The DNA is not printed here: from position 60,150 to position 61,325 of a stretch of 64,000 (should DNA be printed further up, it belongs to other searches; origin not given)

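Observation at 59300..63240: lexA-rmuC-methyltransferase-ridA-membrane protein operon: RmuC nuclease paired with an unusual DNA amino-methyltransferase under presumptive SOS control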

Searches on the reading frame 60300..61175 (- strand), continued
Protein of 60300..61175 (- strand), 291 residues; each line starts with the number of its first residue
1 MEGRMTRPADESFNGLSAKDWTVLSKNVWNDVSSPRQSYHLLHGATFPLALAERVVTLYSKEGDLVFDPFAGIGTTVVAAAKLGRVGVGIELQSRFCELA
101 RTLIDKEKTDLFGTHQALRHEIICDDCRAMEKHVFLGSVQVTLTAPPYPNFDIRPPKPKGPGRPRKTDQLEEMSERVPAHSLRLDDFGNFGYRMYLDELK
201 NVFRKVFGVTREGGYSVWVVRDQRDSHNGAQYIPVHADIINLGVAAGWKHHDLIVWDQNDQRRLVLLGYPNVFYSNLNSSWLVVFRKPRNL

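Call 31: fold_search(model_id=the predicted structure, library=pdb)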
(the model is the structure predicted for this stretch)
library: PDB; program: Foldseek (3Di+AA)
matches with E <= 10: 1898; with E <= 0.001: 865
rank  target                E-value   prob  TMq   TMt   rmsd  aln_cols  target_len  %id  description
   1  6zxw_G                4.4e-11  1.00  0.49  0.44   6.4       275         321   13  Structure of Archaeoglobus fulgidus Trm11-Trm112 m2G10 tRNA methyltransferase complex bound to sinefungin (released 2020-09-23)
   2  6zxv_B                8.6e-11  1.00  0.51  0.46   4.3       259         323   14  Structure of Archaeoglobus fulgidus Trm11 m2G10 tRNA methyltransferase enzyme bound to sinefungin (released 2020-09-23)
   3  6zxy                  2.1e-10  1.00  0.50  0.45   5.7       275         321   12  Structure of Archaeoglobus fulgidus Trm11 m2G10 tRNA methyltransferase enzyme (released 2020-09-23)
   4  6zxv_A                5.9e-10  1.00  0.51  0.45   5.4       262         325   12  Structure of Archaeoglobus fulgidus Trm11 m2G10 tRNA methyltransferase enzyme bound to sinefungin (released 2020-09-23)
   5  5e71                  7.4e-09  1.00  0.48  0.44   6.0       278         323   14  Crystal structure of the archaeal tRNA m2G/m22G10 methyltransferase (aTrm11) from Thermococcus kodakarensis (released 2016-07-06)
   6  3lpm_A                1.6e-08  1.00  0.46  0.59   2.9       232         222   12  Crystal structure of putative methyltransferase small domain protein from Listeria monocytogenes (released 2010-02-23)
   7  4kdr                  2.0e-08  1.00  0.47  0.63  13.3       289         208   12  Crystal Structure of UBIG/SAH complex (released 2014-04-30)
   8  8vyd_A                2.8e-08  1.00  0.44  0.46   5.4       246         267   18  A novel synthase generates m4(2)C to stabilize the archaeal ribosome (released 2024-11-06)
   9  3ocj                  3.0e-08  1.00  0.49  0.47  11.5       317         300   10  The crystal structure of a possilbe exported protein from Bordetella parapertussis (released 2010-10-06)
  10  7f1e_A                4.3e-08  1.00  0.45  0.52  14.9       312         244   10  Structure of METTL6 bound with SAM (released 2022-01-12)
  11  3sm3                  5.4e-08  1.00  0.46  0.61   6.7       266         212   12  Crystal Structure of SAM-dependent methyltransferases Q8PUK2_METMA from Methanosarcina mazei. Northeast Structural Genom (released 2011-07-20)
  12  4fr0                  6.9e-08  1.00  0.42  0.38   7.4       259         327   17  ArsM arsenic(III) S-adenosylmethionine methyltransferase with SAM (released 2012-07-11)
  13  3cjt_G                7.4e-08  1.00  0.46  0.52   4.6       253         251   10  Ribosomal protein L11 methyltransferase (PrmA) in complex with dimethylated ribosomal protein L11 (released 2008-05-20)
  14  5yji_A                7.4e-08  1.00  0.41  0.45  12.8       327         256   12  Co-crystal structure of Mouse Nicotinamide N-methyltransferase (NNMT) with small molecule analog of Nicotinamide (released 2018-03-21)
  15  6g4w_q                7.8e-08  1.00  0.48  0.68   5.6       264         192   12  Cryo-EM structure of a late human pre-40S ribosomal subunit - State A (released 2018-06-06)
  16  8vyd_B                8.3e-08  1.00  0.41  0.44   6.0       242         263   18  A novel synthase generates m4(2)C to stabilize the archaeal ribosome (released 2024-11-06)
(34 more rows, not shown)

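Call 33: find_encoding_contigs(protein=P0009, flank=6000, max_places=2)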
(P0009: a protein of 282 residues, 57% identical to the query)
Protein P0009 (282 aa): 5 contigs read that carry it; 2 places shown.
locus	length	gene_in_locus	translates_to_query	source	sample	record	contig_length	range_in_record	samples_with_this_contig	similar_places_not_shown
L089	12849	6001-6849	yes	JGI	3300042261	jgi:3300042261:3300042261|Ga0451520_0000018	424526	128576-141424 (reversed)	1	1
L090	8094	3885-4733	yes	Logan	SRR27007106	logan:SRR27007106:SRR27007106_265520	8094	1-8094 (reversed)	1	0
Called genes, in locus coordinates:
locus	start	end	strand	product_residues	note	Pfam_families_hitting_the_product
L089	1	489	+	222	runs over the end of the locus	PF02683:DsbD_TM, PF13386:DsbD_2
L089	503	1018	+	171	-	PF00578:AhpC-TSA, PF08534:Redoxin, PF00085:Thioredoxin (faint), PF13098:Thioredoxin_2 (weak), PF13905:Thioredoxin_8 (weak)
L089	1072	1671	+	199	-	PF01726:LexA_DNA_bind, PF00717:Peptidase_S24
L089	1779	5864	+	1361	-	-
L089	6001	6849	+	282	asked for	PF01555:N6_N4_Mtase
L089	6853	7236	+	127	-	PF01042:Ribonuc_L-PSP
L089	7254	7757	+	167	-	PF20221:DUF6580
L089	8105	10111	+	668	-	PF07715:Plug, PF00593:TonB_dep_Rec_b-barrel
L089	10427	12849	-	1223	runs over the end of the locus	PF02574:S-methyl_trans, PF00809:Pterin_bind, PF02607:B12-binding_2, PF02310:B12-binding, PF02965:Met_synt_B12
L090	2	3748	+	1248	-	?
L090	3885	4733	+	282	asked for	PF01555:N6_N4_Mtase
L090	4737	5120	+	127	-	PF01042:Ribonuc_L-PSP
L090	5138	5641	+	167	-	PF20221:DUF6580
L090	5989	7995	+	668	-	PF07715:Plug, PF00593:TonB_dep_Rec_b-barrel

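Call 34: find_encoding_contigs(protein=P0011, flank=6000, max_places=2)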
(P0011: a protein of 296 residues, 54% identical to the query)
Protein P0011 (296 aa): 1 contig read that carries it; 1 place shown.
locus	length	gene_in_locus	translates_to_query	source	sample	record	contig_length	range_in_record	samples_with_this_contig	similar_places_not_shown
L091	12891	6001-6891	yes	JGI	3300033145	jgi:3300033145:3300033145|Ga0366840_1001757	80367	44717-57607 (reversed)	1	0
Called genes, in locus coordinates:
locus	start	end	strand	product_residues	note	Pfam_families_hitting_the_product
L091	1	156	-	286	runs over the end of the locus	-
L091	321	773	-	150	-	-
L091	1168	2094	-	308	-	-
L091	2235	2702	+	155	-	-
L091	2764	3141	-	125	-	-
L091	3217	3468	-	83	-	-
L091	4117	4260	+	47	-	-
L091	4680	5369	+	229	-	-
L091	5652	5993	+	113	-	-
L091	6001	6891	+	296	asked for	PF01555:N6_N4_Mtase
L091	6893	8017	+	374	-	PF01555:N6_N4_Mtase, PF01170:UPF0020 (faint), PF01555:N6_N4_Mtase (weak)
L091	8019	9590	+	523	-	-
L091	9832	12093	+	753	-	PF03235:GmrSD_N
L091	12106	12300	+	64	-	-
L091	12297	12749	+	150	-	-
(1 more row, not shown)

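Call 44: search_protein_families(library=ncbifam, proteins=[L012:8984-10699:+, L060:9026-10852:+, L012:7858-8979:+, L089:1779-5864:+, L006:6013-6831:+], max_evalue=0.01)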
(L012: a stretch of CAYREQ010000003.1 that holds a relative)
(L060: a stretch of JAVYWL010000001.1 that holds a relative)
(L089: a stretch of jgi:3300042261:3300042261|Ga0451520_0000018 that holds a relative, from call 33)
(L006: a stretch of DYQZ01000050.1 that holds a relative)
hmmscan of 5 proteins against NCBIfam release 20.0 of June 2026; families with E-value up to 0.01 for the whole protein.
L012:8984-10699:+ (571 aa): 0 families

L060:9026-10852:+ (608 aa): 0 families

L012:7858-8979:+ (373 aa): 6 families
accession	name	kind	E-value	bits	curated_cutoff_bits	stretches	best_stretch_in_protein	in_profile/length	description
TIGR01177.1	TIGR01177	hypoth_equivalog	4.7e-09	36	316.55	1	44-76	181-213/330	TIGR01177 family methyltransferase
NF042963.1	DUF1156_antiphage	equivalog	4.7e-09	34.9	1000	1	39-83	178-221/960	anti-phage-associated DUF1156 domain-containing protein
NF008572.0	PRK11524.1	equivalog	2.8e-08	33.2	292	1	20-76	189-245/294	adenine-specific DNA-methyltransferase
NF050803.1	DnaMtaseCcrMCaul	equivalog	2.4e-07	30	830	1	25-72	185-232/350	adenine-specific DNA-methyltransferase CcrM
NF040721.1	Trm14_Arch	equivalog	1.4e-05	24.4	280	0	44-69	190-215/370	tRNA (guanine(6)-N2)-methyltransferase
NF010253.0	PRK13699.1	subfamily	4.9e-05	23.1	244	0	27-68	145-186/226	DNA methyltransferase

L089:1779-5864:+ (1361 aa): 0 families

L006:6013-6831:+ (272 aa): 1 family
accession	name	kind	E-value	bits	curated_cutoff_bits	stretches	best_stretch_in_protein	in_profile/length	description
NF008573.0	PRK11525.1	equivalog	0.0098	15.3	242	1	133-240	129-235/288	DNA damage-inducible protein D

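Call 45: search_solved_structures(query=L012:8984-10699:+, max_evalue=1)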
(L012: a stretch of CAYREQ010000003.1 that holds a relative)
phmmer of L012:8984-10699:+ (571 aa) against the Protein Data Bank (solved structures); distinct sequences matched with E-value up to 1: 0.

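Call 47: find_encoding_contigs(protein=P0006, flank=7000, max_places=1)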
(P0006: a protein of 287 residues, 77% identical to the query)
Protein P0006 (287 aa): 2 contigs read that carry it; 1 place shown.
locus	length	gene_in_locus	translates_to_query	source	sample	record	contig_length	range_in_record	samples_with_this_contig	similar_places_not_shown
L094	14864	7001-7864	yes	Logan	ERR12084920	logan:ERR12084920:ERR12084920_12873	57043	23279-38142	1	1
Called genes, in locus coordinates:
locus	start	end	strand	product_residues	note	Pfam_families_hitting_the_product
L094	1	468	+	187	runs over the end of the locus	PF02659:Mntp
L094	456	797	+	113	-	-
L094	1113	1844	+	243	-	-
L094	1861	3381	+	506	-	-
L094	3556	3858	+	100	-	PF07876:Dabb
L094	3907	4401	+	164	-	PF00254:FKBP_C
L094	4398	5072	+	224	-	PF02683:DsbD_TM, PF13386:DsbD_2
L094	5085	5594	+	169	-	PF08534:Redoxin, PF00578:AhpC-TSA, PF00085:Thioredoxin (faint), PF13098:Thioredoxin_2, PF13905:Thioredoxin_8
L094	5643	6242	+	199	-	PF01726:LexA_DNA_bind, PF00717:Peptidase_S24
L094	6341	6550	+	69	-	-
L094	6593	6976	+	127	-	-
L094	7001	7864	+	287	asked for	PF01555:N6_N4_Mtase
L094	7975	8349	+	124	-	PF01042:Ribonuc_L-PSP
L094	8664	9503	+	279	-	PF01497:Peripla_BP_2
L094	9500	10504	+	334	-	PF01032:FecCD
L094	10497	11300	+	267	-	PF00005:ABC_tran, PF02463:SMC_N (faint), PF13304:AAA_21 (weak)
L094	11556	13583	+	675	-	PF07715:Plug, PF00593:TonB_dep_Rec_b-barrel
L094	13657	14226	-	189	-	PF14512:TM1586_NiRdase (faint), PF00881:Nitroreductase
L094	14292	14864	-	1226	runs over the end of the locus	PF02574:S-methyl_trans, PF00809:Pterin_bind, PF02607:B12-binding_2, PF02310:B12-binding, PF02965:Met_synt_B12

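Call 48: find_encoding_contigs(protein=P0007, flank=7000, max_places=1)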
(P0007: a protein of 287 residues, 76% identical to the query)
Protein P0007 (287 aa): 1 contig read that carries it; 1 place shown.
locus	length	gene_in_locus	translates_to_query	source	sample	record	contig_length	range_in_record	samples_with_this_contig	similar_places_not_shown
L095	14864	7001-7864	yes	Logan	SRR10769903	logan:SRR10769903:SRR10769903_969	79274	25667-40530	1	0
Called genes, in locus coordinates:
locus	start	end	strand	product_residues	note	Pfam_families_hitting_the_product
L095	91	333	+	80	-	PF00313:CSD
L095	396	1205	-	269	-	PF08713:DNA_alkylation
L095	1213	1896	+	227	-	-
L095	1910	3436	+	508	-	-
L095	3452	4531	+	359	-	PF00534:Glycos_transf_1, PF13692:Glyco_trans_1_4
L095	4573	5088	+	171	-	PF00254:FKBP_C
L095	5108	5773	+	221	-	PF02683:DsbD_TM, PF13386:DsbD_2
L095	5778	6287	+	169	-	PF08534:Redoxin, PF00578:AhpC-TSA, PF00085:Thioredoxin (faint), PF13098:Thioredoxin_2, PF13905:Thioredoxin_8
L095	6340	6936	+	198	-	PF01726:LexA_DNA_bind, PF00717:Peptidase_S24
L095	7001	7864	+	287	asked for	PF01555:N6_N4_Mtase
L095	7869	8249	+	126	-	PF01042:Ribonuc_L-PSP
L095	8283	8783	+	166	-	PF20221:DUF6580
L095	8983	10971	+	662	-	PF07715:Plug, PF00593:TonB_dep_Rec_b-barrel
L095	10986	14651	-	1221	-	PF02574:S-methyl_trans, PF00809:Pterin_bind, PF02607:B12-binding_2, PF02310:B12-binding, PF02965:Met_synt_B12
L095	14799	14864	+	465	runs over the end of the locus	PF00291:PALP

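Call 53: search_protein_families(library=pfam, proteins=[L094:6341-6550:+, L094:6593-6976:+, L001:4434-5081:+, L001:3855-4151:+], max_evalue=0.01)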
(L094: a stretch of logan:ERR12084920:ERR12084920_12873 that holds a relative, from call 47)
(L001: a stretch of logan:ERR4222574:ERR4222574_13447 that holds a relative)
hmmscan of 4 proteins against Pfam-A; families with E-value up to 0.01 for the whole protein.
L094:6341-6550:+ (69 aa): 0 families

L094:6593-6976:+ (127 aa): 1 family
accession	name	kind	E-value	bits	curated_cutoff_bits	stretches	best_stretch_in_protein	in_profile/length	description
PF11062.13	DUF2863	-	0.0075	15.3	25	1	23-100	43-120/398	Protein of unknown function (DUF2863)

L001:4434-5081:+ (215 aa): 1 family
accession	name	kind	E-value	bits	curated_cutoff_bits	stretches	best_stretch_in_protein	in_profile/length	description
PF13338.12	AbiEi_4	-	0.0015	19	25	1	15-54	13-48/49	Transcriptional regulator, AbiEi antitoxin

L001:3855-4151:+ (98 aa): 1 family
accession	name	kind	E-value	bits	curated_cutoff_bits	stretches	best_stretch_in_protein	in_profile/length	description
PF04365.19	BrnT_toxin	-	4.9e-22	78.5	34.5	1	20-89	11-77/77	Ribonuclease toxin, BrnT, of type II toxin-antitoxin system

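Call 55: search_dna_similar(query=window:60300-61163:-, collection=plasmids, mode=protein, max_rows=10, max_evalue=1e-10)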
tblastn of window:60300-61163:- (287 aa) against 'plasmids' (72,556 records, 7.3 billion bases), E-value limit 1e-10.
Records with a match: 4; places in all: 4; records where one place covers at least 80% of the query: 2.
Best place of each record, by identity: <60% 4.
By first word of the organism name: Helicobacter 1; Haloferax 1; Haloferacaceae 1; Calditerrivibrio 1.
By predicted mobility (MOB-suite, as given by PLSDB): non-mobilizable 4.
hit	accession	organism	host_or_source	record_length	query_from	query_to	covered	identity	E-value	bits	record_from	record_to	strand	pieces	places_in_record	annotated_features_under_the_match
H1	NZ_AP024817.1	Helicobacter sp. NHP19-003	Canis lupus familiaris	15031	7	283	97%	44.6%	5e-64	224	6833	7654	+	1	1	site-specific DNA-methyltransferase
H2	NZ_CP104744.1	Haloferax lucentense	-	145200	9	285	97%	29.2%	3e-22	103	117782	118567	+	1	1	DNA methyltransferase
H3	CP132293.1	Haloferacaceae archaeon XH8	cell culture,Pickle salt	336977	5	107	36%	34.0%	3e-12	74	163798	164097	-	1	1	record has no annotation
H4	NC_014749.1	Calditerrivibrio nitroreducens DSM 19672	terrestrial hot spring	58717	39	108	24%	45.7%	3e-11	71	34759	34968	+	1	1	site-specific DNA-methyltransferase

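Call 56: search_dna_similar(query=window:60300-61163:-, collection=phages, mode=protein, max_rows=10, max_evalue=1e-10)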
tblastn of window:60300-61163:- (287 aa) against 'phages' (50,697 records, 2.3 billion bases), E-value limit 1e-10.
Records with a match: 10; places in all: 10; records where one place covers at least 80% of the query: 6.
Best place of each record, by identity: <60% 10.
By first word of the organism name: Streptococcus 4; Sulfolobus 2; Microcystis 1; Clostridium 1; Thermus 1; Pseudoalteromonas 1.
By host as written in the record: Sulfolobus 2; Microcystis elabens 1; Clostridium botulinum BKT2873 1; Streptococcus constellatus C232 1; Streptococcus constellatus C1050 1; Streptococcus constellatus C818 1; Streptococcus constellatus SK1060 1; Thermus thermophilus HB27 1; and 1 more.
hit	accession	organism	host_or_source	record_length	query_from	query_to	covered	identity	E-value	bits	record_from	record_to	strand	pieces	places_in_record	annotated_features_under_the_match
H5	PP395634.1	Microcystis phage Mel-JY01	Microcystis elabens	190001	9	284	96%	39.2%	1e-61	215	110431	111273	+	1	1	hypothetical protein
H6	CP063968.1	Clostridium phage CWou-2020b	Clostridium botulinum BKT2873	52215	8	285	97%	25.8%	1e-12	74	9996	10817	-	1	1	DNA methylase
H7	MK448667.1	Streptococcus phage Javan105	Streptococcus constellatus C232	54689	6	285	98%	24.4%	1e-15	82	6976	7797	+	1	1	type II DNA modification methyltransferase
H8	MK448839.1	Streptococcus phage Javan102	Streptococcus constellatus C1050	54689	6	285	98%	24.4%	1e-15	82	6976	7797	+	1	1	type II DNA modification methyltransferase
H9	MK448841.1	Streptococcus phage Javan108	Streptococcus constellatus C818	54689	6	285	98%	24.4%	1e-15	82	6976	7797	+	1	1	type II DNA modification methyltransferase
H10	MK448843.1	Streptococcus phage Javan112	Streptococcus constellatus SK1060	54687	6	285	98%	24.4%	1e-15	82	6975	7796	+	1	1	type II DNA modification methyltransferase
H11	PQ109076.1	Thermus phage Lalka27a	Thermus thermophilus HB27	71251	4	97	33%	44.7%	2e-13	76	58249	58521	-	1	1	DNMTa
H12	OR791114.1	Pseudoalteromonas phage vB_PalP_Y7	Pseudoalteromonas sp. Y7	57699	39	101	22%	54.0%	4e-11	69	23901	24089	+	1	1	DNA methyltransferase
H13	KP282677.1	Sulfolobus monocaudavirus SMV3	Sulfolobus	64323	39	103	23%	43.1%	3e-11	69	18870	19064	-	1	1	putative DNA methylase N-4/N-6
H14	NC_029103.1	Sulfolobus monocaudavirus SMV3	Sulfolobus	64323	39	103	23%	43.1%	3e-11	69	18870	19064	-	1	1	DNA methyltransferase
